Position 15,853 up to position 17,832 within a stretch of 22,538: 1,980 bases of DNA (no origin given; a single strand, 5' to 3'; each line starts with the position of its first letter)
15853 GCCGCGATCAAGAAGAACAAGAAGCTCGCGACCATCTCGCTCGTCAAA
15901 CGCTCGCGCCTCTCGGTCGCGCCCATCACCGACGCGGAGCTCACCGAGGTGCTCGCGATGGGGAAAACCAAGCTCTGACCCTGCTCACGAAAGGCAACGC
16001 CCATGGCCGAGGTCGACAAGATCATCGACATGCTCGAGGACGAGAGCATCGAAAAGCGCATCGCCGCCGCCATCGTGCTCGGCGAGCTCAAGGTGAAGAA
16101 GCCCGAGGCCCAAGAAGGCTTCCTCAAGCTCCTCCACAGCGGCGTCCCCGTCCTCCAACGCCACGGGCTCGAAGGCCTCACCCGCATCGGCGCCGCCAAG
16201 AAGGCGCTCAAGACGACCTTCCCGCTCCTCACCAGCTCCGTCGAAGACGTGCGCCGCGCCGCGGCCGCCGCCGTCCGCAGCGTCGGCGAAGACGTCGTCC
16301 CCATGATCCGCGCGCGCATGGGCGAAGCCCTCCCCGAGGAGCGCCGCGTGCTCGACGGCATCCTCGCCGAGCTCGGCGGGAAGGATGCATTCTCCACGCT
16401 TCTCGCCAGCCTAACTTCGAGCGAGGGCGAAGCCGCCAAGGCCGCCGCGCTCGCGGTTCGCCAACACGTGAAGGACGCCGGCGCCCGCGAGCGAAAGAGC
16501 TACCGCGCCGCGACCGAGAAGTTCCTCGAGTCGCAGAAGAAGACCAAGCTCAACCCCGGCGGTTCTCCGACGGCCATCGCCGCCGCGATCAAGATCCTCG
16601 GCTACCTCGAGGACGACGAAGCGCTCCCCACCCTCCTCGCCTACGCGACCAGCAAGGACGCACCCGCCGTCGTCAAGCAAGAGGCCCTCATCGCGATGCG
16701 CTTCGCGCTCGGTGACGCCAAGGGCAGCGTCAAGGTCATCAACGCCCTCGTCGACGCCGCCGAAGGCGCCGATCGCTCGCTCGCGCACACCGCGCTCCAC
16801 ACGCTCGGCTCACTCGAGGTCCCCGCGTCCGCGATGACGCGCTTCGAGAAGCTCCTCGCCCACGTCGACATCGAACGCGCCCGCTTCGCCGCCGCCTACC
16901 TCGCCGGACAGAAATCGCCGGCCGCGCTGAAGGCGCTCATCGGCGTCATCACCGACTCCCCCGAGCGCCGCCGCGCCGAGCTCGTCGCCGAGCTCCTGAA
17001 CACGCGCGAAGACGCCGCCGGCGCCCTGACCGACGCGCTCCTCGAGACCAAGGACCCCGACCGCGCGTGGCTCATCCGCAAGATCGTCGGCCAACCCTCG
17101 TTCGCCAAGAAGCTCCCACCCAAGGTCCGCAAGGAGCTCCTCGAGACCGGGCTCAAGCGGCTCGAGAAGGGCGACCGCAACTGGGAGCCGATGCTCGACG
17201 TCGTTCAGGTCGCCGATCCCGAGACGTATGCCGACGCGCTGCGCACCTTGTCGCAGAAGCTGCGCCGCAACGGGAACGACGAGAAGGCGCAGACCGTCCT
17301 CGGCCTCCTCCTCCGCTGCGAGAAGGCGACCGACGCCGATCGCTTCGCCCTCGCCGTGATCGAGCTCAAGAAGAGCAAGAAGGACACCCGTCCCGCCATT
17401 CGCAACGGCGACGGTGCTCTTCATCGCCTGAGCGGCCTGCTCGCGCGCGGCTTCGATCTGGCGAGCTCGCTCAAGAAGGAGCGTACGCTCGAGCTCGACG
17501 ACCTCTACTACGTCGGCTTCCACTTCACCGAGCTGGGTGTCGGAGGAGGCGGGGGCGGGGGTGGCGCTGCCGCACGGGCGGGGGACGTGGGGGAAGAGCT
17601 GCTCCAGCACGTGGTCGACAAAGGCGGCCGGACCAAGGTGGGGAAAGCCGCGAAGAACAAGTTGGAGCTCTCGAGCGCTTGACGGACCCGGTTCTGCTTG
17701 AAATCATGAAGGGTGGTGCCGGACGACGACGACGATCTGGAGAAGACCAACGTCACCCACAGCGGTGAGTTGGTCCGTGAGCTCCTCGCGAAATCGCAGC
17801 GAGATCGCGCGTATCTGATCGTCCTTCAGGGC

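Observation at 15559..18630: Apparent three-gene operon: EVE domain protein, HEAT-repeat protein and FHA-GGDEF diguanylate cyclase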

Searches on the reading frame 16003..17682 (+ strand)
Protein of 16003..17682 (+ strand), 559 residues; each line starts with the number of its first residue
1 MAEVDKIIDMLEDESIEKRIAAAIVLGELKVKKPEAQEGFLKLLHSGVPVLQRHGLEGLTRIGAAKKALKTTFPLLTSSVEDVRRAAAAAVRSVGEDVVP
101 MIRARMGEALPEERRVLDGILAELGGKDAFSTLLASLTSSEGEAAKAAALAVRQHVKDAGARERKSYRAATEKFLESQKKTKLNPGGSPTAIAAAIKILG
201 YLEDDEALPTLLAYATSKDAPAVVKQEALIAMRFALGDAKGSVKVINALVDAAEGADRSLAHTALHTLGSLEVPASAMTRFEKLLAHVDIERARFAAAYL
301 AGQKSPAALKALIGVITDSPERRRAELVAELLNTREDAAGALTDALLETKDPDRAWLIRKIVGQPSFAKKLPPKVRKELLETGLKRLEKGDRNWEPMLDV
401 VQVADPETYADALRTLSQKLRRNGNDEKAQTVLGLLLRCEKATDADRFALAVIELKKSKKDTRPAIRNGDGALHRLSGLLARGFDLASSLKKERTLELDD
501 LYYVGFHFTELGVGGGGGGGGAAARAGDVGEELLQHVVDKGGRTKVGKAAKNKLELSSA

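Call 3: search_protein_families(library=pfam, proteins=[window:16003-17682:+], max_evalue=0.01)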
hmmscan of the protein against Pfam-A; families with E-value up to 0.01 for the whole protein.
window:16003-17682:+ (559 aa): 3 families
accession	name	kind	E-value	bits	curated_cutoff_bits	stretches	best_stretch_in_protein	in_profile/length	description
PF13646.12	HEAT_2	-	7e-17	61.9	27.7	3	5-90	2-86/88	HEAT repeats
PF02985.28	HEAT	-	5.5e-05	23.5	23.5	0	6-29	4-27/31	HEAT repeat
PF03130.22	HEAT_PBS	-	0.0015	19.3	20.9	0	193-214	3-24/27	PBS lyase HEAT-like repeat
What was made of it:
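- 16003..17682 (+): 559-aa all-alpha HEAT-repeat solenoid protein, member of a conserved ~540-aa family of Polyangia/Myxococcota. HEAT_2 E=7e-17 (call 3).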

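Call 4: search_protein_families(library=ncbifam, proteins=[window:16003-17682:+], max_evalue=0.01)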
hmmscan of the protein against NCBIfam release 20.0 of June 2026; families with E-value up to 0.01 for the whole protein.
window:16003-17682:+ (559 aa): 1 family
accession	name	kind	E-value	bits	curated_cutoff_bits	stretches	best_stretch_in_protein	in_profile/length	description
NF010374.0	PRK13800.1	equivalog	0.0058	14.9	1196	1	3-163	744-874/898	fumarate reductase/succinate dehydrogenase flavoprotein subunit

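Call 8: find_homologous_proteins(query=window:16003-17682:+, max_evalue=0.00001)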
Query window:16003-17682:+ (559 aa): 544 proteins with E <= 0.00001 among 8000 candidates; the best 120 are listed.
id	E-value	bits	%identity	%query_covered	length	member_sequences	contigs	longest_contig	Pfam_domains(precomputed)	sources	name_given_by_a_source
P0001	0.0e+0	1173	100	100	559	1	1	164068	PF13646.13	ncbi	-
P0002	0.0e+0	1029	89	100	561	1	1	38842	PF13646.13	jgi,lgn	jgi:hypothetical protein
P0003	1.4e-289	979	85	100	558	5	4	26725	PF02985.29,PF13646.13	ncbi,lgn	-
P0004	3.1e-282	955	84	100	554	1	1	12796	PF13646.13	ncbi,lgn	ncbi:hypothetical protein BH09MYX1_BH09MYX1_39270 [soil metagenome]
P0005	1.1e-278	943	83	100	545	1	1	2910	PF02985.29,PF13646.13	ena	-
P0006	7.3e-238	809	73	99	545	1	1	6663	PF02985.29,PF13646.13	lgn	-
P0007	1.8e-237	807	73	100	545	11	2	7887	PF13646.13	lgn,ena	-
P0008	2.3e-200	685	64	100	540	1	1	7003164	PF02985.29,PF13646.13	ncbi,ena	-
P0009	8.0e-196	670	63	100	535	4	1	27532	PF13646.13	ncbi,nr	ncbi:MAG TPA: HEAT repeat domain-containing protein [Polyangiaceae bacterium]|nr:HEAT repeat domain-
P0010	3.2e-191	655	63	100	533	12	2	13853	PF02985.29,PF13646.13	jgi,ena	-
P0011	6.9e-187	641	61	100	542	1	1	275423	PF02985.29,PF03130.23,PF13646.13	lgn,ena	-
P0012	1.8e-184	633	61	100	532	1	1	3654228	PF02985.29,PF13646.13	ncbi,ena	-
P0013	1.9e-184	633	61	100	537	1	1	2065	PF02985.29,PF03130.23,PF13646.13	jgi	jgi:hypothetical protein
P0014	8.4e-184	630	61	100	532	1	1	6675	PF02985.29,PF13646.13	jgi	jgi:hypothetical protein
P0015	1.7e-183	629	59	100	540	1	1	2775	PF02985.29,PF13646.13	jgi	jgi:hypothetical protein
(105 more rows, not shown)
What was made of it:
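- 16003..17682 (+): More than 544 full-length homologues (call 8).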

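Call 10: find_related_loci(query=A1, collection=genome_contigs, flank=6000)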
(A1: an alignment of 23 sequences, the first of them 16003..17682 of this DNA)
Query A1 (559 aa) in genome_contigs; peptide patterns used: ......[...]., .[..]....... (x = any residue, [..] = any of these).
180 stretches matched a pattern; 154 encode a relative of the query (tblastn E <= 1e-3); the best 80 are kept; 80 distinct loci.
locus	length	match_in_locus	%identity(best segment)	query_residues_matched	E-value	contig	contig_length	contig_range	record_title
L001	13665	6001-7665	85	1-557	0e+0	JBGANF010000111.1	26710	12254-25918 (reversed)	MAG: Polyangiaceae bacterium isolate MAG_AAO_H10.108 AAOH10-108_opera_contig_5854, whole genome shotgun sequence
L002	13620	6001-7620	64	1-559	0e+0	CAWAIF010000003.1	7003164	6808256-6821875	MAG: uncultured delta proteobacterium isolate MFD02416.bin.1.98 genome assembly, contig: contig_8404, whole genome shotg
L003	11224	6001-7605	63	1-558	0e+0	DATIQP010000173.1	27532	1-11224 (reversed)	MAG TPA_asm: Polyangiaceae bacterium isolate SMAG_U15880 k141_885501, whole genome shotgun sequence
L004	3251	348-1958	58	1-558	0e+0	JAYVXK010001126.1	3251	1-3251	MAG: Myxococcales bacterium isolate GL85_DN_concoct_3 GL85_DN_concoct_3_1125, whole genome shotgun sequence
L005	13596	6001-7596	61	1-558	0e+0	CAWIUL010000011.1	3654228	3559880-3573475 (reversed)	MAG: uncultured delta proteobacterium isolate MFD01872.bin.1.328 genome assembly, contig: contig_37708, whole genome sho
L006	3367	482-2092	58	1-558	0e+0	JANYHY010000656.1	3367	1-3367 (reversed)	MAG: Myxococcales bacterium isolate GL140_2_metabinner_129_sub GL140_2_k141_583527, whole genome shotgun sequence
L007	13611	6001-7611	57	1-558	0e+0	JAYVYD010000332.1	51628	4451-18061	MAG: Myxococcales bacterium isolate GL85_UP_concoct_158 GL85_UP_concoct_158_331, whole genome shotgun sequence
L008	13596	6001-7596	61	1-558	8e-180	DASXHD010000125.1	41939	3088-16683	MAG TPA_asm: Polyangiaceae bacterium isolate SMAG_U5184 k141_3808290, whole genome shotgun sequence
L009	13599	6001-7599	57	1-558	2e-178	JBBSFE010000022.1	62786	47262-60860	MAG: Polyangiales bacterium isolate LS1_sbin.79 LS1_sbin.79_K_248312_L_62786_cov_14.1832, whole genome shotgun sequence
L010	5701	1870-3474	55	1-558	1e-178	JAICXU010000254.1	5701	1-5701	MAG: Polyangiaceae bacterium isolate LS_FP_2_bin.137 k141_3633885_length_5701_cov_9.0000, whole genome shotgun sequence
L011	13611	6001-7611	57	1-559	1e-171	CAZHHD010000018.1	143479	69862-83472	MAG TPA_asm: uncultured Polyangiaceae bacterium isolate binchicken_co284_183 genome assembly, contig: NODE_217_length_14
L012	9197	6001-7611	56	1-559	7e-171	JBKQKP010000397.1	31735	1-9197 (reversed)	MAG: Polyangiaceae bacterium isolate CRr1A1B1C__bin_81 CRr1A1B1C_000000414062, whole genome shotgun sequence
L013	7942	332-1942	56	1-558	8e-168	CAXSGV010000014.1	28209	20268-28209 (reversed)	MAG: uncultured Polyangiaceae bacterium isolate private_X16_metawrap_bin.20 genome assembly, contig: private_X16_metawra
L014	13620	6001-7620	54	1-559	3e-167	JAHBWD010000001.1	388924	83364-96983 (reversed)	MAG: Labilithrix sp. isolate ACE_MYX8 MYX8_1, whole genome shotgun sequence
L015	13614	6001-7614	53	1-557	2e-167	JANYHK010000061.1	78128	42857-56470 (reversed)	MAG: Myxococcales bacterium isolate GL140_1_metabinner_44 GL140_1_k141_1249934, whole genome shotgun sequence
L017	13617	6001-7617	54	1-559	2e-165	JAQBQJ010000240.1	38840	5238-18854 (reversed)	MAG: Labilithrix sp. isolate RYN_370 scaffold_4346405, whole genome shotgun sequence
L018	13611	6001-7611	54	1-558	3e-163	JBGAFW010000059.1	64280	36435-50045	MAG: Labilithrix sp. isolate MAG_MBR_H125.011 MBRH125-11_opera_contig_1567, whole genome shotgun sequence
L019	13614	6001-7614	52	1-557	1e-163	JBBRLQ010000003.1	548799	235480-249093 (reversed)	MAG: Polyangiales bacterium isolate La1_maxbin2.053 LA1C_X2.053_k141_2552345L_548799_cov_18.2475, whole genome shotgun s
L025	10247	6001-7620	54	1-559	1e-157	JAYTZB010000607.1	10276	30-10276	MAG: Polyangiaceae bacterium isolate GFS_6217 GFS_6217_606, whole genome shotgun sequence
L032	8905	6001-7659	52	1-559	8e-153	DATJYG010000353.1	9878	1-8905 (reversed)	MAG TPA_asm: Polyangiaceae bacterium isolate SMAG_U15146 k141_2502676, whole genome shotgun sequence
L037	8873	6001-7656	51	1-556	8e-150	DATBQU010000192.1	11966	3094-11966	MAG TPA_asm: Polyangiaceae bacterium isolate SMAG_U4111 k141_1130938, whole genome shotgun sequence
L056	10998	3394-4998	46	1-558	2e-127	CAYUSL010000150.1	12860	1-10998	MAG TPA_asm: uncultured bacterium isolate binchicken_co118_326 genome assembly, contig: NODE_5460_length_12860_cov_11.36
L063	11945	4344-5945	45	1-558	1e-121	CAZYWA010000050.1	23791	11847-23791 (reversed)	MAG TPA_asm: uncultured bacterium isolate binchicken_co54_89 genome assembly, contig: NODE_3699_length_23791_cov_6.66258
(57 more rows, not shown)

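Call 39: predict_structure(alignment_id=A1)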
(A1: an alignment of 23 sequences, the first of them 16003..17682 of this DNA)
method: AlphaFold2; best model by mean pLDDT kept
length: 559 residues; sequences in the alignment: 23
mean_pLDDT: 88.2   pTM: 0.63
mean pLDDT of the five models: 88.2, 86.9, 86.4, 86.2, 86.2
residues with pLDDT >= 90: 302; 70-90: 233; 50-70: 18; < 50: 6
segments of 3 or more residues with pLDDT < 50: 516-519
pLDDT, mean of each block of 10 residues (from residue 1): 86 91 91 90 90 93 88 90 93 90 86 87 86 83 75 82 88 86 62 91 89 90 90 79 84 89 86 81 89 90 86 90 91 88 92 92 91 93 93 92 95 95 92 94 95 93 89 93 93 92 94 59 84 94 88 86
secondary structure, 60 per line:
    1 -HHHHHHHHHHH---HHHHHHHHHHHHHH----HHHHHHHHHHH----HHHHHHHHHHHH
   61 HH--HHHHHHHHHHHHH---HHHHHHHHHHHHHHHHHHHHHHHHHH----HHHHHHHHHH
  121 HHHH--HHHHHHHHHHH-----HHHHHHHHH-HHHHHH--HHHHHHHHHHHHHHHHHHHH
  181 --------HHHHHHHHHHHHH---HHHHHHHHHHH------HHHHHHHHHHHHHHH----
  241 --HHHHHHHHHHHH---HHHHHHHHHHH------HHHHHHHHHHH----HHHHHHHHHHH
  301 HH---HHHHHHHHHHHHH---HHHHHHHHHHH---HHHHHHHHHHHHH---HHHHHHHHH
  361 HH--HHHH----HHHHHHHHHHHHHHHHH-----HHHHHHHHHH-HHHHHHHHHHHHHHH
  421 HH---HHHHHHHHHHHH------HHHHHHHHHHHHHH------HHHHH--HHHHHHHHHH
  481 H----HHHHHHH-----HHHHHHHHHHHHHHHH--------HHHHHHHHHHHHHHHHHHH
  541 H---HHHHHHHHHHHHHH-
elements in order: H2-12 H16-29 H34-44 H49-62 H65-77 H81-106 H111-124 H127-137 H143-151 H153-158 H161-180 H189-201 H205-215 H222-236 H243-254 H258-268 H275-285 H290-302 H306-318 H322-332 H336-348 H352-362 H365-368 H373-389 H395-404 H406-422 H426-437 H444-457 H464-468 H471-481 H486-492 H498-513 H522-541 H545-558
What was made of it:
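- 16003..17682 (+): AF2 model pLDDT 88, all helices (call 39).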

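Call 42: fold_search(model_id=the predicted structure, library=pdb)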
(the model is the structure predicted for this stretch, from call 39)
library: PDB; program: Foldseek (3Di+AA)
matches with E <= 10: 1643; with E <= 0.001: 339
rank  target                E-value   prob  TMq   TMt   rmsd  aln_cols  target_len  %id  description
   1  6fsq                  1.1e-07  1.00  0.26  0.37  24.0       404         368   22  Structure of A3_bGFPD, an artificial bi-domain protein based on two different alphaRep domains : A3 and a GFP binding do (released 2018-08-08)
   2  7pks_g                2.2e-07  1.00  0.34  0.24  20.3       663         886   12  Structural basis of Integrator-mediated transcription regulation (released 2021-12-08)
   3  4rv1_C                2.2e-07  1.00  0.23  0.30  14.9       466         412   18  Crystal Structure of Engineered Protein. Northeast Structural Genomics Consortium (NESG) Target OR497. (released 2014-12-10)
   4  7evn_C                2.3e-07  1.00  0.30  0.23  21.1       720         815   11  The cryo-EM structure of the DDX42-SF3b complex (released 2022-08-03)
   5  6igx_D                3.7e-07  1.00  0.23  0.20  25.4       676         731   12  Crystal structure of human CAP-G in complex with CAP-H (released 2019-03-13)
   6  4rv1_A                4.3e-07  1.00  0.19  0.24  16.1       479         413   18  Crystal Structure of Engineered Protein. Northeast Structural Genomics Consortium (NESG) Target OR497. (released 2014-12-10)
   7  4rv1_D                4.7e-07  1.00  0.22  0.28  16.9       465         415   18  Crystal Structure of Engineered Protein. Northeast Structural Genomics Consortium (NESG) Target OR497. (released 2014-12-10)
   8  8rbz_d                5.7e-07  1.00  0.27  0.21  22.1       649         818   14  Structure of Integrator-PP2A-SOSS-CTD post-termination complex (released 2024-02-07)
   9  5yvg_A                6.1e-07  1.00  0.33  0.24  24.7       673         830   13  Crystal structure of Karyopherin beta2 in complex with FUS(full length) (released 2018-05-16)
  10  9mf5_A                6.9e-07  1.00  0.31  0.31  19.1       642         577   14  CryoEM structure of the Protein Phosphatase 2A (Abeta-B56gamma-Calpha) holoenzyme complex (released 2025-07-09)
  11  7pks_d                7.2e-07  1.00  0.27  0.20  22.7       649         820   13  Structural basis of Integrator-mediated transcription regulation (released 2021-12-08)
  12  4rv1_B                9.8e-07  1.00  0.23  0.28  14.7       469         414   17  Crystal Structure of Engineered Protein. Northeast Structural Genomics Consortium (NESG) Target OR497. (released 2014-12-10)
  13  7q4o_A                9.8e-07  1.00  0.28  0.21  24.7       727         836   10  Substrate-bound A-like U2 snRNP (released 2022-03-30)
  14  6bzx_A                1.1e-06  1.00  0.32  0.54   8.3       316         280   23  Structure of the artificial complex alpha-Rep/Octarellin V.1 crystallized by counter diffusion in a capillary (released 2019-01-09)
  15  7q3l_A                1.1e-06  1.00  0.33  0.25  20.9       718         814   11  Human 17S U2 snRNP 5' domain (released 2022-03-30)
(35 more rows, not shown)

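Call 51: search_protein_families(library=pfam, proteins=[L063:1529-4123:+, L056:4994-8173:+, L018:4564-5931:-, L025:8968-9528:+, L018:7530-8915:+, L019:7630-8901:+, L032:8050-8904:-, L037:4569-5459:+, L017:9966-10367:-], max_evalue=0.001)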
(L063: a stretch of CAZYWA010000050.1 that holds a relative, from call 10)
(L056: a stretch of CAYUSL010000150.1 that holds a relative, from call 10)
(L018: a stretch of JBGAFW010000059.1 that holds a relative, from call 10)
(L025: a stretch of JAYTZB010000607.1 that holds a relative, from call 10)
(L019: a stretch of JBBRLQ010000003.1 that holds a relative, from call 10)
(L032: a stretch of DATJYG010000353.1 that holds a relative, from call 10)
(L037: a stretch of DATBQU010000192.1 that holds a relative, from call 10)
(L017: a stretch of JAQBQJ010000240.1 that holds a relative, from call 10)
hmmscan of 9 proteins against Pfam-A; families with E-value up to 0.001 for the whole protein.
L063:1529-4123:+ (865 aa): 9 families
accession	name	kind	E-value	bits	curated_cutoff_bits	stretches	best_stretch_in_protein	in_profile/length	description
PF00563.25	EAL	-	1.2e-43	149.7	31.3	1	645-864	10-236/236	EAL domain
PF00990.26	GGDEF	-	6.8e-40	136.9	23.8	1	461-617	2-161/161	Diguanylate cyclase, GGDEF domain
PF13426.13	PAS_9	-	1.8e-32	112.1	27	2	203-304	1-103/103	PAS domain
PF08447.18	PAS_3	-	6.5e-31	106.9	25.6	2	340-427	2-86/89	PAS fold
PF00989.32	PAS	-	7.8e-29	100.4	22.6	2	317-432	1-113/113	PAS fold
PF08448.16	PAS_4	-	5.9e-27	94.5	23.1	2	199-307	1-110/110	PAS fold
PF13188.13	PAS_8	-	1.4e-16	60.1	21.8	2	194-253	2-58/65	PAS domain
PF00072.30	Response_reg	-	6.1e-13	49.3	30.2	1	62-171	2-109/111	Response regulator receiver domain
PF14598.12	PAS_11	-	0.00018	21.9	25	1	333-429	8-99/109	PAS domain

L056:4994-8173:+ (1060 aa): 11 families
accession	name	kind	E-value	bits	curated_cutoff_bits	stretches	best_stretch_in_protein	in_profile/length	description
PF00072.30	Response_reg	-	1.2e-39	135.4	30.2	2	816-924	1-110/111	Response regulator receiver domain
PF05228.19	CHASE4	-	2.8e-31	108.9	26.2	1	106-258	7-140/140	CHASE4 domain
PF02518.31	HATPase_c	-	6e-26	91.5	26.4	1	663-786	2-109/111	Histidine kinase-, DNA gyrase B-, and HSP90-like ATPase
PF00512.31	HisKA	-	1.3e-23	83.2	26.9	1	548-616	1-66/66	His Kinase A (phospho-acceptor) domain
PF08447.18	PAS_3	-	6.8e-17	62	25.6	1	439-511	3-77/89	PAS fold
PF08448.16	PAS_4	-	1e-12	48.7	23.1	1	422-530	2-110/110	PAS fold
PF13426.13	PAS_9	-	2.7e-11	44.1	27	1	428-526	4-102/103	PAS domain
PF00989.32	PAS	-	7.9e-10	39.2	22.6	1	417-525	3-113/113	PAS fold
PF14598.12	PAS_11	-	4.6e-06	27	25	1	438-530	15-108/109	PAS domain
PF13188.13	PAS_8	-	3.5e-05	24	21.8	1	416-473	2-59/65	PAS domain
PF00672.30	HAMP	-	4.1e-05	24.3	25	1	354-404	3-52/53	HAMP domain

L018:4564-5931:- (456 aa): 0 families

L025:8968-9528:+ (187 aa): 0 families

L018:7530-8915:+ (462 aa): 2 families
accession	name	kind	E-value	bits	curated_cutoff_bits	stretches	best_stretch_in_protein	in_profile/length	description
PF16656.11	Pur_ac_phosph_N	-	4.3e-07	30.8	30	1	100-187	9-83/93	Purple acid Phosphatase, N-terminal domain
PF00149.33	Metallophos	-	8.3e-07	30.1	21.5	1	217-388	17-191/191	Calcineurin-like phosphoesterase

L019:7630-8901:+ (424 aa): 5 families
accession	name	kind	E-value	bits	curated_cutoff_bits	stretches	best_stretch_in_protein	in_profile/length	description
PF16576.10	HlyD_D23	-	1.1e-20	74.3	30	1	89-331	17-212/214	Barrel-sandwich domain of CusB or HlyD membrane-fusion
PF13437.12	HlyD_3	-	6.2e-18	65.9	22.2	1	229-320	1-91/106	HlyD family secretion protein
PF13533.13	Biotin_lipoyl_2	-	3.6e-09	36.7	29.8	1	94-123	3-32/32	Biotin-lipoyl like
PF05896.17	NQRA_N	-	0.00031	21.3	25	0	88-141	25-78/94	NqrA N-terminal barrel-sandwich hybrid domain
PF00364.28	Biotin_lipoyl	-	0.00077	19.7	22.1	0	93-122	44-73/73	Biotin-requiring enzyme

L032:8050-8904:- (285 aa): 3 families
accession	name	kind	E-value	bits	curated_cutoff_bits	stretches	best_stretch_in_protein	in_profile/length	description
PF04545.22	Sigma70_r4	-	2.5e-10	40.2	24.1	1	232-276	6-49/50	Sigma-70, region 4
PF07638.17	Sigma70_ECF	-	1e-06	29.3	21.1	1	133-280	38-184/185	ECF sigma factor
PF08281.18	Sigma70_r4_2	-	8e-05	22.6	25.7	1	232-275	12-54/54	Sigma-70, region 4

L037:4569-5459:+ (297 aa): 1 family
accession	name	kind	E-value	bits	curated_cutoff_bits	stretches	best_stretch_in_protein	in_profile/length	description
PF03781.23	FGE-sulfatase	-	3.1e-09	37.3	23.3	1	128-245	91-192/255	Sulfatase-modifying factor enzyme 1-like domain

L017:9966-10367:- (134 aa): 1 family
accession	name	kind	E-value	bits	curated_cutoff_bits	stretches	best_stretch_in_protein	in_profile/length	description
PF03692.20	CxxCxxCC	-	8.3e-06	26.9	23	1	29-108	1-69/85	Putative zinc- or iron-chelating domain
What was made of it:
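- Other HEAT clades sit beside secreted phosphatase-like, HlyD, ECF sigma or FGE-sulfatase-like genes (call 51).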

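Call 52: find_encoding_contigs(protein=P0001, flank=4000, max_places=2)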
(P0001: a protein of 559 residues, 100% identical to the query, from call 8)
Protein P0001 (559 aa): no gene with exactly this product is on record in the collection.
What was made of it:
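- Tried and rejected: A look-up of the window's own HEAT protein to identify the source contig failed (call 52).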

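Call 59: search_protein_families(library=padloc, proteins=[window:16003-17682:+], max_evalue=0.01)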
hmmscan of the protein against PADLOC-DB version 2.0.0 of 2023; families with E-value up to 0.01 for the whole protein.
window:16003-17682:+ (559 aa): 1 family
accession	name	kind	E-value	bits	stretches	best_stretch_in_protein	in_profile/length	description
PDLC03925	OloA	-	7.2e-05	20.2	1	128-477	85-373/596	-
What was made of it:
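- Tried and rejected: PADLOC gave only a weak OloA hit, which I regard as repeat-level similarity (call 59).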

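Call 65: search_protein_representatives(alignment_id=A1)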
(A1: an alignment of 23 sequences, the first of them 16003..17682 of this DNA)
Query: 23 sequences, 539 profile positions. Proteins with E-value up to 0.001 (for the whole library): 10530; up to 1e-10: 1884; up to 1e-30: 279. The best 150 are listed.
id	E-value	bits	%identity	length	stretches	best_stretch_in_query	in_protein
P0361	7.3e-219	744.5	-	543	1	1-537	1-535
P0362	1.5e-195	667.6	-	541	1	5-537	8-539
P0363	1.0e-192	658.3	-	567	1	1-535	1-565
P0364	1.9e-188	644.2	-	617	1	35-467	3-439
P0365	5.1e-186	636.1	-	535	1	5-534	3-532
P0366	5.0e-185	632.9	-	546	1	4-534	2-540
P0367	3.8e-184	630.0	-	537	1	1-537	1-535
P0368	3.4e-181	620.2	-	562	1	3-536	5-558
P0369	4.0e-177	606.8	-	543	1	4-536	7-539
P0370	1.6e-176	604.8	-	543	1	1-536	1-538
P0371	1.8e-173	594.7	-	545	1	4-534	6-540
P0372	5.3e-173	593.2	-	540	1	4-537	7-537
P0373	2.5e-172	590.9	-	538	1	1-536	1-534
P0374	1.6e-170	585.0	-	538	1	2-536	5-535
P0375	3.1e-170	584.0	-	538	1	4-537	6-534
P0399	3.5e-117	408.9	-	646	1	7-536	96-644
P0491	4.8e-50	187.4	-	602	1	5-536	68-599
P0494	1.6e-49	185.7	-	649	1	5-534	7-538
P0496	5.7e-49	183.8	-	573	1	6-518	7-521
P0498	7.0e-49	183.5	-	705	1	4-537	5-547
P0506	2.0e-47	178.7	-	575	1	3-533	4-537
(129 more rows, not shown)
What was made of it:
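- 16003..17682 (+): 279 clusters at 50% identity with E<=1e-30 (call 65).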
